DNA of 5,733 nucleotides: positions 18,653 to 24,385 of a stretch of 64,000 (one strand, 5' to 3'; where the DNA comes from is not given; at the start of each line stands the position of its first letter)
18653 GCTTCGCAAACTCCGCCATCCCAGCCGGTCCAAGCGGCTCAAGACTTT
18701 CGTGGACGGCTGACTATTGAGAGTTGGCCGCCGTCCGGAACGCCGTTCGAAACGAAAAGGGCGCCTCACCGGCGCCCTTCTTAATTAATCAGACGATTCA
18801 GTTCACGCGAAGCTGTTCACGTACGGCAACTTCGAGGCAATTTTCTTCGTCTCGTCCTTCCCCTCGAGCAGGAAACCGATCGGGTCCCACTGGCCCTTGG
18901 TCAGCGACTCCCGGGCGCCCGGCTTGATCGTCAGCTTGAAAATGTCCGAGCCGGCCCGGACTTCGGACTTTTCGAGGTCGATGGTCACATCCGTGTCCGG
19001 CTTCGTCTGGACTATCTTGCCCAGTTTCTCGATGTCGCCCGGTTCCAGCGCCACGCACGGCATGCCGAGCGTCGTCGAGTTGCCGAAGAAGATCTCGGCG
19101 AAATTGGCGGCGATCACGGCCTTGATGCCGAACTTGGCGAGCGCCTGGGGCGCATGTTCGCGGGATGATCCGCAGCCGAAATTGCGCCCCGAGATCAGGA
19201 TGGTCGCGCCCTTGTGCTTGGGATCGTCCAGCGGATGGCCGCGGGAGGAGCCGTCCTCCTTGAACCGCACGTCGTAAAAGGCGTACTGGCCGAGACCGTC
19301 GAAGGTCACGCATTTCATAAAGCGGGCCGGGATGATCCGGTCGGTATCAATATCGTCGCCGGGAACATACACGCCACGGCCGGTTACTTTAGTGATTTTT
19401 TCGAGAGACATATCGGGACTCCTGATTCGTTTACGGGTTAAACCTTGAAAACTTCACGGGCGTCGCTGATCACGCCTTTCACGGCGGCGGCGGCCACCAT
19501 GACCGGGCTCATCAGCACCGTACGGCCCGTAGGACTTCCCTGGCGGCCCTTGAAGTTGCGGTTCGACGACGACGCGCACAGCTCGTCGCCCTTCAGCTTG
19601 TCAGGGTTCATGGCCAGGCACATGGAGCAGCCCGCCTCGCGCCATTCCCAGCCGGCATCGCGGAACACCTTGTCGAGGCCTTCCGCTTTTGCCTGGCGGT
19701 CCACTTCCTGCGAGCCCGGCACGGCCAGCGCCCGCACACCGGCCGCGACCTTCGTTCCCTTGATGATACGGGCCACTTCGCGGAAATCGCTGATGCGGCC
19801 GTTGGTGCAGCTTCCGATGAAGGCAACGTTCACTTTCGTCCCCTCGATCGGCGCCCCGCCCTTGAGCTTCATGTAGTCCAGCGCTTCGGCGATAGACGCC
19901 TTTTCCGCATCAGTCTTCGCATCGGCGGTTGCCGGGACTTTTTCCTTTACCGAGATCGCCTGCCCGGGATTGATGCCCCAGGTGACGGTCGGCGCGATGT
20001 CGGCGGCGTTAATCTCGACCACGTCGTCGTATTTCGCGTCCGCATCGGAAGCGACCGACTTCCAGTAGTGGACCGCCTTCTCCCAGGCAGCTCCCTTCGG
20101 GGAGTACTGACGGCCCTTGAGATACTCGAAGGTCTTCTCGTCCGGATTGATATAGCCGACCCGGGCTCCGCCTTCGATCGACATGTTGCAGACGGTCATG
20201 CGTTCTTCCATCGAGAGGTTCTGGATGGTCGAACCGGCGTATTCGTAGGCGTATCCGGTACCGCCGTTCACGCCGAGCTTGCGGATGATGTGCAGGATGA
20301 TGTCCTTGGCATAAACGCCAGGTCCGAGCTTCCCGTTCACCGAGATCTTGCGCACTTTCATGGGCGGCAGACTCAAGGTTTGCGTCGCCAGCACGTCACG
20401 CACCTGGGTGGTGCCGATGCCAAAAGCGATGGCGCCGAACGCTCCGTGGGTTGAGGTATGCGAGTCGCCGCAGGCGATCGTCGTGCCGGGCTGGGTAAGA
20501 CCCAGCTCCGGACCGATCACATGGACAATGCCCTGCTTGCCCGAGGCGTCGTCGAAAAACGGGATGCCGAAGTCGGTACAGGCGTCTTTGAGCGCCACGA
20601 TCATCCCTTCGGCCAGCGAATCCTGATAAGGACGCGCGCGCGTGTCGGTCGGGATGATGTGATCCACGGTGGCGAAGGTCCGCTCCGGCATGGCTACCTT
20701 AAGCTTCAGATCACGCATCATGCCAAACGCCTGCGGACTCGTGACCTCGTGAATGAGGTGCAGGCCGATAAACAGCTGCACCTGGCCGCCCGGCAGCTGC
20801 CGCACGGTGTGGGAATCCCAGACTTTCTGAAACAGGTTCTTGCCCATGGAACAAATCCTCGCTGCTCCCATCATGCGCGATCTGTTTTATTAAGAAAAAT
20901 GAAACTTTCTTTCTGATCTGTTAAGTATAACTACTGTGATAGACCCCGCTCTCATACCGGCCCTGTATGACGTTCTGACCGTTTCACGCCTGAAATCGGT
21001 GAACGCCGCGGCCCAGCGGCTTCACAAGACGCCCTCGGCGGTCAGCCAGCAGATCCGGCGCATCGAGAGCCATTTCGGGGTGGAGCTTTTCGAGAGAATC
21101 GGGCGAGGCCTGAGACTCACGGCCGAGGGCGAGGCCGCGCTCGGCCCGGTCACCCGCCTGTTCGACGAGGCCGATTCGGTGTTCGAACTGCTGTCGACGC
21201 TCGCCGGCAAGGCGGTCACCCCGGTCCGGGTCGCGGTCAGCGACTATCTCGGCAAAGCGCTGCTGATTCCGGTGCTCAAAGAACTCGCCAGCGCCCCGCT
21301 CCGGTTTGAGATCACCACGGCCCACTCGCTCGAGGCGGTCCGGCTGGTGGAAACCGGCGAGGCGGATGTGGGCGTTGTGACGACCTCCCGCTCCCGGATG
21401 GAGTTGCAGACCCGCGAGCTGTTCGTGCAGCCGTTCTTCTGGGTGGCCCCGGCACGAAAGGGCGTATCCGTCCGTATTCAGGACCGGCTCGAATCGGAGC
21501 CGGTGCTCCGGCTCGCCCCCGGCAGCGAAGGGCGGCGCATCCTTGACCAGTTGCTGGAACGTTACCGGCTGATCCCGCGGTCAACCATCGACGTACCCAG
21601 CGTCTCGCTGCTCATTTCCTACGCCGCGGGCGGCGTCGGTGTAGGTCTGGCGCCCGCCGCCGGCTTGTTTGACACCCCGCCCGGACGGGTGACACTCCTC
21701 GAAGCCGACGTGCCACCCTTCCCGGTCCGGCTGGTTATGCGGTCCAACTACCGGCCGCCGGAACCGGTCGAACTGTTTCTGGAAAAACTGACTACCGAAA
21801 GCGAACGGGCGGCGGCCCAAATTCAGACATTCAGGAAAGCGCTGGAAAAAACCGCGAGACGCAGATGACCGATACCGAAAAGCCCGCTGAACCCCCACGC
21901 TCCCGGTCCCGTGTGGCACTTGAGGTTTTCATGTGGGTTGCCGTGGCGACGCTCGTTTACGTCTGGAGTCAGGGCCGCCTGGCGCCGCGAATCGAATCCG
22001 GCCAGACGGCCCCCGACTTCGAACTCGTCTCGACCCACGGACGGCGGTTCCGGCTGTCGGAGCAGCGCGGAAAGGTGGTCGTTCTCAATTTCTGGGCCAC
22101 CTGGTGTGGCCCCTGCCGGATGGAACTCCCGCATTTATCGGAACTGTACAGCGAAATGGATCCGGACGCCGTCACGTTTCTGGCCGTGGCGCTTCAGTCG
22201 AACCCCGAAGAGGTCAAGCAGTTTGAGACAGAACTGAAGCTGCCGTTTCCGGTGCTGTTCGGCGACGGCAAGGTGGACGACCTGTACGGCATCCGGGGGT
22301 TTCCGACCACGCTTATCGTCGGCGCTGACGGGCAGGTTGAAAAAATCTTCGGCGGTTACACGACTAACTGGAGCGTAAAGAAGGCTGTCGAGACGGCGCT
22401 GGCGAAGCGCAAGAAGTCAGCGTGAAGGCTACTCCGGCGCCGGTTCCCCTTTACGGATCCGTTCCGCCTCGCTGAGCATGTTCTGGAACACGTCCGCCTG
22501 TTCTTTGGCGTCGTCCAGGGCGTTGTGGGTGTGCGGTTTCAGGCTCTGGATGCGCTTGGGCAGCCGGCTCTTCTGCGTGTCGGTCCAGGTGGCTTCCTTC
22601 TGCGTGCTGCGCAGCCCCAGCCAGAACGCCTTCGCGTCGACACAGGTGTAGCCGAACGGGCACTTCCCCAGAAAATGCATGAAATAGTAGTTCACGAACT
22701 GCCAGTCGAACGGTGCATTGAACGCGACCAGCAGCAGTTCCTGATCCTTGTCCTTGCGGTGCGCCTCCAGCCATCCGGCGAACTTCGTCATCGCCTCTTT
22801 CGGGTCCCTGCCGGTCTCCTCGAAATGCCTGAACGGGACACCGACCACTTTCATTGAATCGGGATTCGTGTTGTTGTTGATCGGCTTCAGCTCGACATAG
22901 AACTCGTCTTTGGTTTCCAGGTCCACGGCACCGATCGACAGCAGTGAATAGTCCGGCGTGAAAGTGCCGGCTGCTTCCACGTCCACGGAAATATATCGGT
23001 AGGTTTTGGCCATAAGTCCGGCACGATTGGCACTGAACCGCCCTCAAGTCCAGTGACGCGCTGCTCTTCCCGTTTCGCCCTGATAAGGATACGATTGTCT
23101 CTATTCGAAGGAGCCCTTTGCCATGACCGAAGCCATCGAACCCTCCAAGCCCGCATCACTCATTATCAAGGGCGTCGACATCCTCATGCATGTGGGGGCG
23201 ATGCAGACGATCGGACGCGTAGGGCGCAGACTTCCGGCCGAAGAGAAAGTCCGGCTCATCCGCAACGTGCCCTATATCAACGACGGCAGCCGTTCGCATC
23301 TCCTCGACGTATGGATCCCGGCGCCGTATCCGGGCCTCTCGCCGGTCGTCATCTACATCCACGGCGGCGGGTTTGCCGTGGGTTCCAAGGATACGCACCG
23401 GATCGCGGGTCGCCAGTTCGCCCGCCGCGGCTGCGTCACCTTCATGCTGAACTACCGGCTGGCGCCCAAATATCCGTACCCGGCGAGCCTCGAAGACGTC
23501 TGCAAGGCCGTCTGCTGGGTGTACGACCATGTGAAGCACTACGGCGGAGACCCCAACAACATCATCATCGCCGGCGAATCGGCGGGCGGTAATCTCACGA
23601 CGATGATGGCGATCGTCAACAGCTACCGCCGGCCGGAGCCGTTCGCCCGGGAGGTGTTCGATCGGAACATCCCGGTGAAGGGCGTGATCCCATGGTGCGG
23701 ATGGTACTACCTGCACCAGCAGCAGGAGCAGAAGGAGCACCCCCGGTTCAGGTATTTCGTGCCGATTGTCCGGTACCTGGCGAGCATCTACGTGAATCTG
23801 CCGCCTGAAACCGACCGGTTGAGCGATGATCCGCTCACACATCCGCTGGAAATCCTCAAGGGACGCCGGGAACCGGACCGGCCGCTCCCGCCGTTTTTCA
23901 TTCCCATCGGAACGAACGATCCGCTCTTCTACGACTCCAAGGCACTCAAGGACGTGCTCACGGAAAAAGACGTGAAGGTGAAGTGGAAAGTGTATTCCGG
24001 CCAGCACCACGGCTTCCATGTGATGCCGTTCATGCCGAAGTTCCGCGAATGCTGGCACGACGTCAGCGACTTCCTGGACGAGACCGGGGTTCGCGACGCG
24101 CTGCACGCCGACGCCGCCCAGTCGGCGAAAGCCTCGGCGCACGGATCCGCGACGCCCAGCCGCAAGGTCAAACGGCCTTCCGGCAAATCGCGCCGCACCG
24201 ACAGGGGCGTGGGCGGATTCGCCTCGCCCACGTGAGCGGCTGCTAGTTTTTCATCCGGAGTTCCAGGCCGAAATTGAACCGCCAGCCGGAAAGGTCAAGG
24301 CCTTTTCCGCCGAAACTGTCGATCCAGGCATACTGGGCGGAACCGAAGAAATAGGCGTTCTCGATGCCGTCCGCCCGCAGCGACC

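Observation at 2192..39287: Recurrent TGAC-N6-GTCA operator: a candidate acyl-CoA/lipid regulon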

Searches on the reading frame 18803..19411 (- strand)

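Call 11: search_protein_families(library=pfam, proteins=[window:18803-19411:-])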
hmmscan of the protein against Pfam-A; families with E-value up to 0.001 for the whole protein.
window:18803-19411:- (202 aa): 1 family
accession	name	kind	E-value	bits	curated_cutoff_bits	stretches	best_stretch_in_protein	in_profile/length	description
PF00694.25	Aconitase_C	-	3.3e-20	73.2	22.8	1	5-117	3-123/131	Aconitase C-terminal domain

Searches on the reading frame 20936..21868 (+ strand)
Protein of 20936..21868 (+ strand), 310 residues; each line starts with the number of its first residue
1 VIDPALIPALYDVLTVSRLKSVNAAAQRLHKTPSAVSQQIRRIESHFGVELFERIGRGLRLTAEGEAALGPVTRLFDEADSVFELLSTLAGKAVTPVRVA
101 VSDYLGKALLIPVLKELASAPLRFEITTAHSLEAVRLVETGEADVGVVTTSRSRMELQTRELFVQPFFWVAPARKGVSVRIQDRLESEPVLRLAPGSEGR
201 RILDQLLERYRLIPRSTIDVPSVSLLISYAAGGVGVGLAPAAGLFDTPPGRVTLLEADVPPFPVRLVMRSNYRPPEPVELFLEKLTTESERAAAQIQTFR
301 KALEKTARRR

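Call 25: search_protein_families(library=pfam, proteins=[window:20936-21868:+])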
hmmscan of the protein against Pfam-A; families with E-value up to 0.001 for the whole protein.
window:20936-21868:+ (310 aa): 2 families
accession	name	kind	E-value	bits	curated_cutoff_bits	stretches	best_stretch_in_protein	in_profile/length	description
PF03466.25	LysR_substrate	-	8.1e-25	87.9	28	1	96-287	7-206/209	LysR substrate binding domain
PF00126.33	HTH_1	-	2.2e-19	69.6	26.6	1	13-66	7-60/60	Bacterial regulatory helix-turn-helix protein, lysR family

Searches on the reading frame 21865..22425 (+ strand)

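Call 11: search_protein_families(library=pfam, proteins=[window:21865-22425:+])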
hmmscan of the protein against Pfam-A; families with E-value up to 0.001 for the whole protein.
window:21865-22425:+ (186 aa): 6 families
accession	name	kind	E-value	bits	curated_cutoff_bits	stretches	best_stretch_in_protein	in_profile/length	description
PF00578.27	AhpC-TSA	-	2.7e-27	95.6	26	1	46-160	2-123/124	AhpC/TSA family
PF08534.16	Redoxin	-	2.2e-23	83.1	26.6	1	45-170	2-140/148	Redoxin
PF00085.26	Thioredoxin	-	7.2e-13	48.9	23.5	1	68-136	17-83/103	Thioredoxin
PF13905.12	Thioredoxin_8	-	1e-11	45.5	27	1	69-158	1-94/94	Thioredoxin-like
PF13098.12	Thioredoxin_2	-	1.1e-06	29.3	27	1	66-167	2-96/104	Thioredoxin-like domain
PF02630.20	SCO1-SenC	-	0.00044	20.6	22.8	1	50-114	2-67/134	SCO1/SenC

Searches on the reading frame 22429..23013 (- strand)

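Call 11: search_protein_families(library=pfam, proteins=[window:22429-23013:-])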
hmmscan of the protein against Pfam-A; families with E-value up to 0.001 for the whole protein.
window:22429-23013:- (194 aa): 2 families
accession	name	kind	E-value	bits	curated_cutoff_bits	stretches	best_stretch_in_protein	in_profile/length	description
PF16473.11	Rv2179c-like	-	3e-11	43.8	27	1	8-179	3-176/177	3'-5' exoribonuclease Rv2179c-like domain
PF00929.31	RNase_T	-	1.3e-08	36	24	1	9-176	2-164/164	Exonuclease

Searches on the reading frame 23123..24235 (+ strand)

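Call 25: search_protein_families(library=pfam, proteins=[window:23123-24235:+])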
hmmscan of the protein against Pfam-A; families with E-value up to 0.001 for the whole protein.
window:23123-24235:+ (370 aa): 5 families
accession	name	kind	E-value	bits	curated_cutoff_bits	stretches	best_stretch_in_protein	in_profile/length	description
PF07859.19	Abhydrolase_3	-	3.1e-40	138.6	25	1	76-299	1-209/210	alpha/beta hydrolase fold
PF20434.5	BD-FAE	-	5e-28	98.5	26.8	1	61-206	1-154/215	BD-FAE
PF00135.34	COesterase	-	2.4e-20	73.4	27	1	61-187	88-218/515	Carboxylesterase family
PF10340.15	Say1_Mug180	-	2.6e-06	27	21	1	69-202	118-245/374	Steryl acetyl hydrolase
PF00326.27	Peptidase_S9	-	0.00018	21.5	22.6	0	124-174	46-89/213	Prolyl oligopeptidase family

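Call 50: search_protein_families(library=ncbifam, proteins=[window:23123-24235:+], max_evalue=0.00001)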
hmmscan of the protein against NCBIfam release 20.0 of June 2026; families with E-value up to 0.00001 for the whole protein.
window:23123-24235:+ (370 aa): 10 families
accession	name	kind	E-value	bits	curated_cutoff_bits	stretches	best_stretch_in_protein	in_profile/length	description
NF058653.1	LipP1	equivalog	1.1e-34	119.6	350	1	71-166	69-165/300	LipP1 family hormone-sensitive lipase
NF058651.1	GESAG_HSLs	subfamily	8.1e-28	97.3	430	1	75-300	69-272/296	GESAG motif subfamily hormone-sensitive lipase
NF007547.0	PRK10162.1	equivalog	3e-27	95.4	389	1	73-318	84-315/321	acetyl esterase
NF033149.0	CHL_hydrolase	equivalog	9.6e-24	83.8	500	1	62-165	64-168/310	chloramphenicol hydrolase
NF052354.1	EstLipQMycob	equivalog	3.7e-21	75.2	700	1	48-318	139-395/418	esterase LipQ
NF058649.1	GTSAG_HSLs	subfamily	1e-15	58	380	1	73-178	91-191/312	GTSAG motif subfamily hormone-sensitive lipase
NF058650.1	GCSAG_HSLs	subfamily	1.9e-15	57.2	410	1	75-320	87-311/314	GCSAG motif subfamily hormone-sensitive lipase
NF042968.1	AcxylEst_AxeA1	equivalog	1.8e-08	33.2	700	1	75-169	50-144/459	acetylxylan esterase AxeA1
NF058665.1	HaHSL_fam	equivalog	4.8e-08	32.7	320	1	57-168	47-150/260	hormone-sensitive lipase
NF052620.1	AryltfaseLP1002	equivalog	5.3e-08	32.5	300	1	74-162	33-123/265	lp_1002 family arylesterase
